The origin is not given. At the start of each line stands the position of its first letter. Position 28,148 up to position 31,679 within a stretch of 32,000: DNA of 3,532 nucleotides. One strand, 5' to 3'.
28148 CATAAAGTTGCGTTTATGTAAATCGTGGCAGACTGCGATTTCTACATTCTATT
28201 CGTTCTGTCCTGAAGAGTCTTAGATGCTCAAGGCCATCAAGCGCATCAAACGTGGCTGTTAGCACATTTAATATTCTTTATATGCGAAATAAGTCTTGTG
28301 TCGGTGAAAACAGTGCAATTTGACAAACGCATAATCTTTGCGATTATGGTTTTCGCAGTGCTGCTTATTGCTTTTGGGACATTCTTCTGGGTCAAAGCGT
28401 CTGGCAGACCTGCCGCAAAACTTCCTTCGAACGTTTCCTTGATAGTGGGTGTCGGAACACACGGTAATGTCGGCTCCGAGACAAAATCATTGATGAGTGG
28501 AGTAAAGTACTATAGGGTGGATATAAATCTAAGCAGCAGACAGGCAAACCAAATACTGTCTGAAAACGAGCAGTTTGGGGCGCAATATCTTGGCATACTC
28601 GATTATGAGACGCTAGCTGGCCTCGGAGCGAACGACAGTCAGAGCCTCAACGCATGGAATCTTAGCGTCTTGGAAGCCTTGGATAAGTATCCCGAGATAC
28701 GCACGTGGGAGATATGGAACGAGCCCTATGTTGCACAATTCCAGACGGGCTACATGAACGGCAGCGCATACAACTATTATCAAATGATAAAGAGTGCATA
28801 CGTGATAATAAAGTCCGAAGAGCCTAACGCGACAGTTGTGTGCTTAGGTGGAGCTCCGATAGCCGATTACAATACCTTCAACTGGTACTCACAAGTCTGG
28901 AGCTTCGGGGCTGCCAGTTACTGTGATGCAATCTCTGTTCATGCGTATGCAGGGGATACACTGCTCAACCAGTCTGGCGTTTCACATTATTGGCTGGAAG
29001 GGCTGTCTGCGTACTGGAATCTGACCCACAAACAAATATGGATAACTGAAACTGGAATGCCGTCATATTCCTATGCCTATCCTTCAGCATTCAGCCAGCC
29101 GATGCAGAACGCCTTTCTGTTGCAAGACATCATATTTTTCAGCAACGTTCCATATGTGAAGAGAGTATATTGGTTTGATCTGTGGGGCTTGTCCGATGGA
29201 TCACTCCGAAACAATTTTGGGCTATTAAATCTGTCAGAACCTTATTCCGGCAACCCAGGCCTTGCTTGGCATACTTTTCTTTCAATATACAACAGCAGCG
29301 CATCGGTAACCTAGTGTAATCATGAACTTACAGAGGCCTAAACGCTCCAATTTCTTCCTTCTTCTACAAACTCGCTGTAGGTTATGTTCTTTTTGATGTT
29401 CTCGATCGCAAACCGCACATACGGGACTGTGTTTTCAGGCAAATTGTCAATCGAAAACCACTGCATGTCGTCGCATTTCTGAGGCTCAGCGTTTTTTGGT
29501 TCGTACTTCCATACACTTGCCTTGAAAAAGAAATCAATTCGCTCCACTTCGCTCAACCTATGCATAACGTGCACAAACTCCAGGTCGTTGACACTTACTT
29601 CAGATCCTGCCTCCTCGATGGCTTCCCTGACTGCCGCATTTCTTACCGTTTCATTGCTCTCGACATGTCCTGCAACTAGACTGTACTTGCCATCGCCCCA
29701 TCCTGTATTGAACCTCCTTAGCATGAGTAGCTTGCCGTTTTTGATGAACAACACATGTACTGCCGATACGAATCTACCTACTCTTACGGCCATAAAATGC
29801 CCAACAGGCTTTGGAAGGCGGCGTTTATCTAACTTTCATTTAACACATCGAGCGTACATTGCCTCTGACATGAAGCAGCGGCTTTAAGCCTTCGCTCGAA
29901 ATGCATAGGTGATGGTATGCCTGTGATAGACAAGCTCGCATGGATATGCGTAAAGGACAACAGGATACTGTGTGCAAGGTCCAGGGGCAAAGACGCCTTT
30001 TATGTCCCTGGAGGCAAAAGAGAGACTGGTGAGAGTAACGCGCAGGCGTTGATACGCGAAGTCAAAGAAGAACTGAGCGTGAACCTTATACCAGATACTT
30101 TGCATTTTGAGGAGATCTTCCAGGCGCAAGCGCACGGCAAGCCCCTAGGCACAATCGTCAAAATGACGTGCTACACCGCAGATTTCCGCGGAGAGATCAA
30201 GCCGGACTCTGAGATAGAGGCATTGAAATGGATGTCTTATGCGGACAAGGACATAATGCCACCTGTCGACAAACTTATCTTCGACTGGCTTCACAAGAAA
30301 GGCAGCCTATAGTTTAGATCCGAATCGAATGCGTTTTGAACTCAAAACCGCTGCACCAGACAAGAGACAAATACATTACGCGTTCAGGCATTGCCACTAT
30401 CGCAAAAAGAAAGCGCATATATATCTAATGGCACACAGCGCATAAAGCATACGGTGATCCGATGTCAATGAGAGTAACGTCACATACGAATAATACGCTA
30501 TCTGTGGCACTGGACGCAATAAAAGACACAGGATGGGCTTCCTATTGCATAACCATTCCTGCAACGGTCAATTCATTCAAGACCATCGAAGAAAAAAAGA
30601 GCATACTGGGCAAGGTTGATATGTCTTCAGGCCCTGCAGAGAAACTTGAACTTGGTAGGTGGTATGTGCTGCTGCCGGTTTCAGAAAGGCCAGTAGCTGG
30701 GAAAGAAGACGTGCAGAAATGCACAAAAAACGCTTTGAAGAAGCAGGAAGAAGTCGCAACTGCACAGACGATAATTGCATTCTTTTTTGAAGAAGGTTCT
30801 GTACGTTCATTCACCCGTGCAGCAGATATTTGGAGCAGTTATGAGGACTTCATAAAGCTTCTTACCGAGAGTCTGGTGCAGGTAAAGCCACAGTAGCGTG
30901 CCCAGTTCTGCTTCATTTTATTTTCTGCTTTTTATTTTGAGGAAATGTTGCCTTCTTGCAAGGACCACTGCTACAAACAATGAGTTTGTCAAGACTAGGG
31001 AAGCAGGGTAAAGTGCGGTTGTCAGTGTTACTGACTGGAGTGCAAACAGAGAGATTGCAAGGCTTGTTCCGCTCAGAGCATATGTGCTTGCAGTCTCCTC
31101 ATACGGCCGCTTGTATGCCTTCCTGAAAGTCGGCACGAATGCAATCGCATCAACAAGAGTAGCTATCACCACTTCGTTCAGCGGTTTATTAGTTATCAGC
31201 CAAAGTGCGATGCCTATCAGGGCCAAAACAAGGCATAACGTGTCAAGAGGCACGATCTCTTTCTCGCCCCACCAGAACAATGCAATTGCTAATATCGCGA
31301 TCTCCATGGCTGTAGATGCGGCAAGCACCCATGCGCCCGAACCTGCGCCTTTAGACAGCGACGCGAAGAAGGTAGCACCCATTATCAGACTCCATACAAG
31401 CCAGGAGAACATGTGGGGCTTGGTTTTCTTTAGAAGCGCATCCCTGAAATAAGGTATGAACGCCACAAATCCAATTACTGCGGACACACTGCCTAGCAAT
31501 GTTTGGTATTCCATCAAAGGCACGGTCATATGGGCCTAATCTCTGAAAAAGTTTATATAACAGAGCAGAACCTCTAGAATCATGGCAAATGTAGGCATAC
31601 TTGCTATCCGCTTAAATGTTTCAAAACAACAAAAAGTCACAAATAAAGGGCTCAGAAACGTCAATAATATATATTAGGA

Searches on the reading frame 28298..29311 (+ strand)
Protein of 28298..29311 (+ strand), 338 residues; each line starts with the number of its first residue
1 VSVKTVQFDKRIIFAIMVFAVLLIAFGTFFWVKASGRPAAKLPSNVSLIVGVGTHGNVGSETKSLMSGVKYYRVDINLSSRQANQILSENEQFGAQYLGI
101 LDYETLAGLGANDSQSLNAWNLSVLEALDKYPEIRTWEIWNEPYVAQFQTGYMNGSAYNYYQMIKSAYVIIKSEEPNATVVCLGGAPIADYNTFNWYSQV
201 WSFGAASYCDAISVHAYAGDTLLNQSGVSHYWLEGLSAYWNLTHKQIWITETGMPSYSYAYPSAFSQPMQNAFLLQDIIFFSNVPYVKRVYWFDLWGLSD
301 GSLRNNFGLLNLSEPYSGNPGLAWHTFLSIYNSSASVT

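Call 12: search_protein_families(library=pfam, proteins=[window:28298-29311:+], max_evalue=0.001)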
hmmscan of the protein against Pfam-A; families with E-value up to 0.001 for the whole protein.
window:28298-29311:+ (338 aa): 1 family
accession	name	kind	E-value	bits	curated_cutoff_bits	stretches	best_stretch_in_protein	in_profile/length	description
PF11790.14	Glyco_hydro_cc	-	1.1e-06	28.8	21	1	169-294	91-209/237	Glycosyl hydrolase catalytic core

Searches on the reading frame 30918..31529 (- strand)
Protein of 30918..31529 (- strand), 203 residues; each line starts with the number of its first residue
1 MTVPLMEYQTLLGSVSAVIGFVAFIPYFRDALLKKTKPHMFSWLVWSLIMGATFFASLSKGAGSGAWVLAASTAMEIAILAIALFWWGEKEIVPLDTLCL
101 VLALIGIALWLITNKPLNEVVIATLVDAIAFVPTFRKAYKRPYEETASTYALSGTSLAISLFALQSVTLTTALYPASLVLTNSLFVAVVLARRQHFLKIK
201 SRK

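Call 57: find_encoding_contigs(protein=window:30918-31529:-, flank=10000, max_places=4)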
Protein window:30918-31529:- (203 aa): 1 contig read that carries it; 1 place shown.
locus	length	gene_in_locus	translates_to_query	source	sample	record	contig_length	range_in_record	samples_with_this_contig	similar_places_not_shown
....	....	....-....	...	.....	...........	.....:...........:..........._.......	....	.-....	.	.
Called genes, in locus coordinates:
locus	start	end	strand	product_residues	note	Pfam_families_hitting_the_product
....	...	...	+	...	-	-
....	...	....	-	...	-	-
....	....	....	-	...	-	-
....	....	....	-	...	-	-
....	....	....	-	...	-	-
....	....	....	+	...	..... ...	-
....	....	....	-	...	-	-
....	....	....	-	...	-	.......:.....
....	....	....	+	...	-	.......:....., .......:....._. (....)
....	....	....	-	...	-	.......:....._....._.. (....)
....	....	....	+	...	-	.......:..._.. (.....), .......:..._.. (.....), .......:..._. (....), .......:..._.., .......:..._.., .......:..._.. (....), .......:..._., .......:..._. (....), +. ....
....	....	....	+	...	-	-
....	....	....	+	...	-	-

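Call 85: search_protein_families(library=pfam, proteins=[window:30918-31526:-], max_evalue=0.001)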
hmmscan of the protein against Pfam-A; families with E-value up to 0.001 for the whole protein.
window:30918-31526:- (202 aa): 0 families
